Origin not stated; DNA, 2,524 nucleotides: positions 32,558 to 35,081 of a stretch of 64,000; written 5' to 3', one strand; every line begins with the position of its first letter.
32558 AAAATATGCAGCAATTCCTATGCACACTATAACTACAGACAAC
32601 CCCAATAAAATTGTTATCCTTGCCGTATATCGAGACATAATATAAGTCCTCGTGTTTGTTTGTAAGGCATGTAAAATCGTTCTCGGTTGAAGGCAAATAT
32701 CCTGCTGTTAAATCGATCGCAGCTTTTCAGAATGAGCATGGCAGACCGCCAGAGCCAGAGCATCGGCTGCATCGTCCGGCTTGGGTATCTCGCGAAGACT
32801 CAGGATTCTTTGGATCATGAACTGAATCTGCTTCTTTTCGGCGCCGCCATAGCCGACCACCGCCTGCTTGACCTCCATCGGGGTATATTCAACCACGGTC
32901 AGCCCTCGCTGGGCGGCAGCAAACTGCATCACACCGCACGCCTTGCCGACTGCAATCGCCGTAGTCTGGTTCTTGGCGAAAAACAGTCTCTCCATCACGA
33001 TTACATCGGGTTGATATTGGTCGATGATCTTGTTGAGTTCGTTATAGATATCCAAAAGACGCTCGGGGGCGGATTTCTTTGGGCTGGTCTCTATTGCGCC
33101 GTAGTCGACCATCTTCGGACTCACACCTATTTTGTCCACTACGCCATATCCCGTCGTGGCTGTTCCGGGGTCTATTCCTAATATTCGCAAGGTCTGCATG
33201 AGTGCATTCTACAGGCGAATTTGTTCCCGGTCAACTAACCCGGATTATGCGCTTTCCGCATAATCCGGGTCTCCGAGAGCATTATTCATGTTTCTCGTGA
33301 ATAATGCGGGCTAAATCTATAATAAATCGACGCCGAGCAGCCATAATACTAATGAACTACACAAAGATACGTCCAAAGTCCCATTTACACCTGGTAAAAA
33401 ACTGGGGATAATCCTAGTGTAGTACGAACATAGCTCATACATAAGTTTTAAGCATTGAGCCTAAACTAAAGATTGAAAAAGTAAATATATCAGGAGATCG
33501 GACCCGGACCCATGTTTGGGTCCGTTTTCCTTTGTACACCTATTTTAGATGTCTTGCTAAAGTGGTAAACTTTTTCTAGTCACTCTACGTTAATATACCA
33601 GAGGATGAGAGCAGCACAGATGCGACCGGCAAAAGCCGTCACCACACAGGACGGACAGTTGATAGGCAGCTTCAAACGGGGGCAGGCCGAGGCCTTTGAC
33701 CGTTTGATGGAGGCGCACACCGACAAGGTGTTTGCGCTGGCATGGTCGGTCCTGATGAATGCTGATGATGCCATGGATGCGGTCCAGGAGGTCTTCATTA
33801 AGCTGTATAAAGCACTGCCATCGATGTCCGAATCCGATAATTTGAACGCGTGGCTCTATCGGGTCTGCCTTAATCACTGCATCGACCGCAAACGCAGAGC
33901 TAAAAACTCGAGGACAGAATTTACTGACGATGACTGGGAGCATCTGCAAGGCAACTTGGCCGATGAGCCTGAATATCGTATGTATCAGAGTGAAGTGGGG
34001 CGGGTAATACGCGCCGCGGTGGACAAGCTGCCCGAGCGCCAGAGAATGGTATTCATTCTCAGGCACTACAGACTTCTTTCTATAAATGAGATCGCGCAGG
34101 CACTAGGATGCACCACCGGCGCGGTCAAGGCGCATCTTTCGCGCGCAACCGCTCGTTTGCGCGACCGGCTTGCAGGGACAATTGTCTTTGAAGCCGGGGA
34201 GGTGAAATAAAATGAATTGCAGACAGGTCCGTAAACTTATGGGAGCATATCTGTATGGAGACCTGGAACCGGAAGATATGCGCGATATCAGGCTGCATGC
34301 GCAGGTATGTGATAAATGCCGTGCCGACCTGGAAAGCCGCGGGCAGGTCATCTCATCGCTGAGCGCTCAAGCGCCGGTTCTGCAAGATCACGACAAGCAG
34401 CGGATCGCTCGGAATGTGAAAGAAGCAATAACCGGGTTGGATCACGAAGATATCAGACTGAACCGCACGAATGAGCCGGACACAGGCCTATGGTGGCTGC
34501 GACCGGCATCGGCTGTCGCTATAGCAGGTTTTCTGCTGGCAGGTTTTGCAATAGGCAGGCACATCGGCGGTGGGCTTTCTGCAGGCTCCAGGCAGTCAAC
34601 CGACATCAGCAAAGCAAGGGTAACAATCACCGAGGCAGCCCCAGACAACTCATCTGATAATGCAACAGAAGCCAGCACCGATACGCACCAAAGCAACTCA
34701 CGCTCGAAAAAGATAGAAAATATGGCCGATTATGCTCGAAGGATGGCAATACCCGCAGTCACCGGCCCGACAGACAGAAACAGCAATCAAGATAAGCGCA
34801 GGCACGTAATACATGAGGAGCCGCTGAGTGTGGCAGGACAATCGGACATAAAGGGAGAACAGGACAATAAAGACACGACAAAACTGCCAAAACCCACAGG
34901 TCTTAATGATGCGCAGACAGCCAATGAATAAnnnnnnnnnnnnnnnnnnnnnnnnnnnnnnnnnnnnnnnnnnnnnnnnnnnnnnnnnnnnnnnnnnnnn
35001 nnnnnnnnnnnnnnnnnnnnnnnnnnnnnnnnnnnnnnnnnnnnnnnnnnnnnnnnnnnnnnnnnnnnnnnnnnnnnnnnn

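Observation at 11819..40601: Family of ~75-bp double-hairpin intergenic repeats (four copies in 64 kb)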

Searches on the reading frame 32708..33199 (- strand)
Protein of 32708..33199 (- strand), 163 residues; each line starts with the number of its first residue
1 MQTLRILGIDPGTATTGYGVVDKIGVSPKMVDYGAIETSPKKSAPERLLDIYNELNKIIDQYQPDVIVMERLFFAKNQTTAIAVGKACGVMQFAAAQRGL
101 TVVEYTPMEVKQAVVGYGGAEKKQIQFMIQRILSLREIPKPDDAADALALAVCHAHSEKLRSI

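Call 13: search_protein_families(library=pfam, proteins=[window:32708-33199:-])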
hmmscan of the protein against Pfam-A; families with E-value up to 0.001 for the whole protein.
window:32708-33199:- (163 aa): 2 families
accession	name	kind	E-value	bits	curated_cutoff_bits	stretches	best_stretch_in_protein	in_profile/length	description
PF02075.23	RuvC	-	7e-53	179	22.2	1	6-154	1-148/148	Crossover junction endodeoxyribonuclease RuvC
PF07066.17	DUF3882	-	0.0002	21.7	22.1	1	5-118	3-118/162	Lactococcus phage M3 protein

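Call 14: find_encoding_contigs(protein=window:32708-33199:-, flank=10000, max_places=10)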
Protein window:32708-33199:- (163 aa): no gene with exactly this product is on record in the collection.

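Call 47: find_homologous_proteins(query=window:32708-33199:-, max_evalue=1e-40)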
Query window:32708-33199:- (163 aa): 4712 proteins with E <= 1e-40 among 8000 candidates; the best 120 are listed.
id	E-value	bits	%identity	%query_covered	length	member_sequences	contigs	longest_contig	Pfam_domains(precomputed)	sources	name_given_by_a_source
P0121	5.2e-98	343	99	98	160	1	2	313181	PF02075.24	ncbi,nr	ncbi:crossover junction endodeoxyribonuclease RuvC [bacterium]|nr:crossover junction endodeoxyribonu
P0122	3.5e-96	337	94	100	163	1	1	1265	PF02075.24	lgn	-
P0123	1.3e-95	335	94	100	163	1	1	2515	PF02075.24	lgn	-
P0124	1.8e-95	335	93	100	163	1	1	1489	PF02075.24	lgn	-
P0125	3.3e-95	334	93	100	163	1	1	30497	PF02075.24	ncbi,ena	-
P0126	4.7e-95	333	93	100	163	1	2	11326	PF02075.24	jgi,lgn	jgi:crossover junction endodeoxyribonuclease RuvC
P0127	8.8e-93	326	92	100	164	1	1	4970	PF02075.24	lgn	-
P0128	5.4e-91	320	90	100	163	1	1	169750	PF02075.24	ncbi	ncbi:MAG: crossover junction endodeoxyribonuclease RuvC [Armatimonadota bacterium]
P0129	1.1e-90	319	92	98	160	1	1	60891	PF02075.24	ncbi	ncbi:MAG: crossover junction endodeoxyribonuclease RuvC [Armatimonadota bacterium]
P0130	2.1e-89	315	90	100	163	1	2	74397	PF02075.24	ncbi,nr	ncbi:MAG: crossover junction endodeoxyribonuclease RuvC [Armatimonadota bacterium]|nr:crossover junc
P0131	2.5e-88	312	89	98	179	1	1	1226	PF02075.24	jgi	jgi:crossover junction endodeoxyribonuclease RuvC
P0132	3.7e-88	311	85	100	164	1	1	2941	PF02075.24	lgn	-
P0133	1.3e-87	309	84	98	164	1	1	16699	PF02075.24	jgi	jgi:crossover junction endodeoxyribonuclease RuvC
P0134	2.5e-87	308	85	98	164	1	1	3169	PF02075.24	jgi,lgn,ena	-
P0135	6.3e-87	307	86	98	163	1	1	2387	PF02075.24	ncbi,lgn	-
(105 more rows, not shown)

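Call 48: find_encoding_contigs(protein=P0121, flank=10000, max_places=6)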
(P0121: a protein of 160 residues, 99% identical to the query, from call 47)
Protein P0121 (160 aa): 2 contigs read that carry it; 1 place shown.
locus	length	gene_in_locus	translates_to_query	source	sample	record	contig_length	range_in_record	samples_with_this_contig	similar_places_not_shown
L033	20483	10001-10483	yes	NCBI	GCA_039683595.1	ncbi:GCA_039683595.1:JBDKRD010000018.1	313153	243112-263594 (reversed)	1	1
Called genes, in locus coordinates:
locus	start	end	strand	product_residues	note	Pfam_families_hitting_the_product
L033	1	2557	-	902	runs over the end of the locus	PF00675:Peptidase_M16, PF05193:Peptidase_M16_C, PF00675:Peptidase_M16, PF05193:Peptidase_M16_C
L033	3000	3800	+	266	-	PF13489:Methyltransf_23 (weak), PF13847:Methyltransf_31, PF08241:Methyltransf_11, PF08242:Methyltransf_12, PF13649:Methyltransf_25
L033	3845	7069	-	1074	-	PF08531:Bac_rhamnosid_N, PF05592:Bac_rhamnosid (weak), PF17389:Bac_rhamnosid6H, PF22422:MGH1-like_GH (faint)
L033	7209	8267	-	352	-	PF07833:Cu_amine_oxidN1, PF13620:CarboxypepD_reg, PF17210:SdrD_B (weak)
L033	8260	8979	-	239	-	PF13490:zf-HC2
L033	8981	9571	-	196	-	PF04542:Sigma70_r2, PF08281:Sigma70_r4_2, PF04545:Sigma70_r4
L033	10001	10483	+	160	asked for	PF02075:RuvC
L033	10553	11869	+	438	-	-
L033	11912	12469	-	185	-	PF00160:Pro_isomerase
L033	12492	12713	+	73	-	-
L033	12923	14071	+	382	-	PF01210:NAD_Gly3P_dh_N (weak), PF02558:ApbA (weak), PF03807:F420_oxidored (faint), PF02317:Octopine_DH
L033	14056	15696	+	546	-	PF02310:B12-binding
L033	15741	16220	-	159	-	PF04343:DUF488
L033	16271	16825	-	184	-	PF00857:Isochorismatase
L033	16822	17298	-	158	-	PF03449:GreA_GreB_N, PF01272:GreA_GreB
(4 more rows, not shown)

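Call 63: find_encoding_contigs(protein=P0125, flank=10000, max_places=2)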
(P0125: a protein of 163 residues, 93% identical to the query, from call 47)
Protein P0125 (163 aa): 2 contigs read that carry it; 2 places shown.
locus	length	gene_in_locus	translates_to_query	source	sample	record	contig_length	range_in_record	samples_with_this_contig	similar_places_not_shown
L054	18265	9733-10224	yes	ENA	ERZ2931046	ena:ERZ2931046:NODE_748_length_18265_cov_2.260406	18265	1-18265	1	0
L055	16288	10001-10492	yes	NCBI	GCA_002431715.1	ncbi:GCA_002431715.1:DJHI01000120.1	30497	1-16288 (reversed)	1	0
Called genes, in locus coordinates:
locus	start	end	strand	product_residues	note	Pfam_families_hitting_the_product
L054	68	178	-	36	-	-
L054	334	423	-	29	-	-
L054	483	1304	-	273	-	PF00753:Lactamase_B, PF23023:Anti-Pycsar_Apyc1, PF12706:Lactamase_B_2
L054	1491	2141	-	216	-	PF01797:Y1_Tnp (faint)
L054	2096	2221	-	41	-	-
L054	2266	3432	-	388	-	PF02771:Acyl-CoA_dh_N, PF02770:Acyl-CoA_dh_M, PF00441:Acyl-CoA_dh_1, PF22924:ACOX_C_alpha1 (weak), PF08028:Acyl-CoA_dh_2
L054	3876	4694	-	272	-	PF02811:PHP, PF13263:PHP_C (weak)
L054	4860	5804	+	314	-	PF01073:3Beta_HSD, PF01370:Epimerase, PF04321:RmlD_sub_bind, PF16363:GDP_Man_Dehyd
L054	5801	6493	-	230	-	PF01370:Epimerase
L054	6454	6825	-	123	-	PF01073:3Beta_HSD, PF01370:Epimerase, PF02719:Polysacc_synt_2, PF04321:RmlD_sub_bind (weak), PF16363:GDP_Man_Dehyd, PF07993:NAD_binding_4 (faint), PF13460:NAD_binding_10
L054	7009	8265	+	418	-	PF03448:MgtE_N, PF14841:FliG_M (faint), PF00571:CBS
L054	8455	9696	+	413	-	PF01566:Nramp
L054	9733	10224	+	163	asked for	PF02075:RuvC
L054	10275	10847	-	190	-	PF00160:Pro_isomerase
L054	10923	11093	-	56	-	-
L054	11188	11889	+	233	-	PF07963:N_methyl, PF07596:SBP_bac_10 (weak)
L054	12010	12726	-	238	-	-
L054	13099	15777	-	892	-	PF01326:PPDK_N, PF00391:PEP-utilizers, PF02896:PEP-utilizers_C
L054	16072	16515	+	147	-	PF01243:PNPOx_N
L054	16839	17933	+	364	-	-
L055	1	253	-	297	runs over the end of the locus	PF00140:Sigma70_r1_2, PF04542:Sigma70_r2, PF04539:Sigma70_r3, PF04545:Sigma70_r4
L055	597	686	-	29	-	-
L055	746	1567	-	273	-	PF00753:Lactamase_B, PF23023:Anti-Pycsar_Apyc1, PF12706:Lactamase_B_2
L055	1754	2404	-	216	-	PF01797:Y1_Tnp (faint)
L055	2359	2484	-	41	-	-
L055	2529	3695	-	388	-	PF02771:Acyl-CoA_dh_N, PF02770:Acyl-CoA_dh_M, PF00441:Acyl-CoA_dh_1, PF22924:ACOX_C_alpha1 (weak), PF08028:Acyl-CoA_dh_2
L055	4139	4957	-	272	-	PF02811:PHP, PF13263:PHP_C (weak)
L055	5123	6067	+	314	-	PF01073:3Beta_HSD, PF01370:Epimerase, PF04321:RmlD_sub_bind, PF16363:GDP_Man_Dehyd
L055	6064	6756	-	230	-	PF01370:Epimerase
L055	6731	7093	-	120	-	-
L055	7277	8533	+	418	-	PF03448:MgtE_N, PF14841:FliG_M (faint), PF00571:CBS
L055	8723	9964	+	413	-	PF01566:Nramp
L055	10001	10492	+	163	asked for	PF02075:RuvC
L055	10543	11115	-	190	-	PF00160:Pro_isomerase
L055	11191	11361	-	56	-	-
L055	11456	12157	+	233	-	PF07963:N_methyl, PF07596:SBP_bac_10 (weak)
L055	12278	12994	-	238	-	-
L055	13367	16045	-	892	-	PF01326:PPDK_N, PF00391:PEP-utilizers, PF02896:PEP-utilizers_C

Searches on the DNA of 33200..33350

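Call 85: search_rna_families(source=window, start=33200, end=33350, threshold=evalue, max_evalue=10)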
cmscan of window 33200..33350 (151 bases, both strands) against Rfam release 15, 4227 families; matches with E-value up to 10: 8.
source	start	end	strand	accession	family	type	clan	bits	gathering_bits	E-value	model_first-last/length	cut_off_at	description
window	33224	33279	-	RF01996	mir-995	Gene; miRNA;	-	17.9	72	0.25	1-88/88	no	mir-995 microRNA precursor family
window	33219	33284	+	RF03511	mir-5444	Gene; miRNA;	-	17.7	90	0.29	1-89/89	no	mir-5444 microRNA precursor family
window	33237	33271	-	RF03633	mir-5882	Gene; miRNA;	-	17.3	95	0.8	1-77/77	no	mir-5882 microRNA precursor family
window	33237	33271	+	RF01996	mir-995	Gene; miRNA;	-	15.8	72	0.92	1-88/88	no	mir-995 microRNA precursor family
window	33239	33314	-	RF02882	MH_s36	Gene; sRNA;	-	15.4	46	2.4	1-92/92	no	Mesorhizobail RNA 36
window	33236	33272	+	RF01925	MIR1428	Gene; miRNA;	-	14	79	4.3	1-110/110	no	MIR1428 microRNA precursor family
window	33236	33334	-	RF02938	COG2827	Gene; sRNA;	-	11.8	49.1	9.8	1-77/77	no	COG2827 RNA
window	33303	33350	-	RF02288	TtnuCD11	Gene; snRNA; snoRNA; CD-box;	-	10.3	70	3.7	32-74/74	5'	Tetrahymena snoRNA TtnuCD11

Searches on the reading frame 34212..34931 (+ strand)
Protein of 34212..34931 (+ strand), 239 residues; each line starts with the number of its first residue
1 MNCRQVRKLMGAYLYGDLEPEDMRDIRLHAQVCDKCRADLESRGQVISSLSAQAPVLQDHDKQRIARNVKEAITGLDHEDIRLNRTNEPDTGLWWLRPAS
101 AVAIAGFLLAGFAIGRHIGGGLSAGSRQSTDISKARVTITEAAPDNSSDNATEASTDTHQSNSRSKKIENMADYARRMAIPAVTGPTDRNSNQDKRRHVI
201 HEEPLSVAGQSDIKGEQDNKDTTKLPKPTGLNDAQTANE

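Call 45: search_protein_families(library=pfam, proteins=[window:34212-34931:+], max_evalue=0.00001)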
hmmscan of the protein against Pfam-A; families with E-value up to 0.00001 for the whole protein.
window:34212-34931:+ (239 aa): 1 family
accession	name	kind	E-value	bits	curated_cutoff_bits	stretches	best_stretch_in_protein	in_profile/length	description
PF13490.11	zf-HC2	-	3.1e-09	37.2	22.2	1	3-37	1-35/35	Putative zinc-finger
